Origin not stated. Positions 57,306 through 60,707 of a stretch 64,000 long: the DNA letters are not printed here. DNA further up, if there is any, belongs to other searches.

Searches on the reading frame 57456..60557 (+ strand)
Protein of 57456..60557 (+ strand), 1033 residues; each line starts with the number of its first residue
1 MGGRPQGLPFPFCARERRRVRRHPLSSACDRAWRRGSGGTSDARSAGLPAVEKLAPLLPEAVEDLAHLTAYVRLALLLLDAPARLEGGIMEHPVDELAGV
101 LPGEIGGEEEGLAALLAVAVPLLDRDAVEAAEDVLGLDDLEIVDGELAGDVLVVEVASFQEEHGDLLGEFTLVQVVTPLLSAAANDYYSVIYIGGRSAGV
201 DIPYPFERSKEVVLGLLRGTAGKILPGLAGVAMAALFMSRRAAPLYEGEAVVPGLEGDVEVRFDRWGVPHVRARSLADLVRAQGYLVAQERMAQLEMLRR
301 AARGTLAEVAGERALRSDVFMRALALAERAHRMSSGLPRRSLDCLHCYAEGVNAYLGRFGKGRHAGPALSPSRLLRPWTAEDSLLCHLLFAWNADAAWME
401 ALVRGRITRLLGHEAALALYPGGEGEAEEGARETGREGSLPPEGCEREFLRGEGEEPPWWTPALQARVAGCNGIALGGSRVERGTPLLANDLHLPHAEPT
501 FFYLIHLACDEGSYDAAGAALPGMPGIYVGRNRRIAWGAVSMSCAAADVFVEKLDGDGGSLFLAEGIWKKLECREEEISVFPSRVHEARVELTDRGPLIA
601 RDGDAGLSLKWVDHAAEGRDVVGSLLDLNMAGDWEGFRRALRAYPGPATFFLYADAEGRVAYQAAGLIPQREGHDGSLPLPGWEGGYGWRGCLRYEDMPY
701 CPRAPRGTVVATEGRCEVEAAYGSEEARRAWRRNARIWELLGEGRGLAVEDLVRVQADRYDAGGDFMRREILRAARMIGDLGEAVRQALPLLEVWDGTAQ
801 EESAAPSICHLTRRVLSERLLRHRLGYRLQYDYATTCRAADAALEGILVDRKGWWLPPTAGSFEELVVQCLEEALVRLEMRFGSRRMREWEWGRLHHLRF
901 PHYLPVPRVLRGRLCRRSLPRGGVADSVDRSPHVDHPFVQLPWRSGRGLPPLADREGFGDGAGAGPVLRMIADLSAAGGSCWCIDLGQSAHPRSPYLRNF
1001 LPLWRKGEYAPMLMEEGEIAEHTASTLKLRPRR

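Call 30: search_protein_families(library=ncbifam, proteins=[window:57456-60557:+], max_evalue=0.00001)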
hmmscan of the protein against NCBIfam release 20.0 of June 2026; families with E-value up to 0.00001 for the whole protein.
window:57456-60557:+ (1033 aa): 1 family
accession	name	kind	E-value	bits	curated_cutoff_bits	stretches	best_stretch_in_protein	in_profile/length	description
NF051460.1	bi_acylase_PvdQ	equivalog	1.5e-15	56.1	950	1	469-580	211-321/763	bifunctional acylase PvdQ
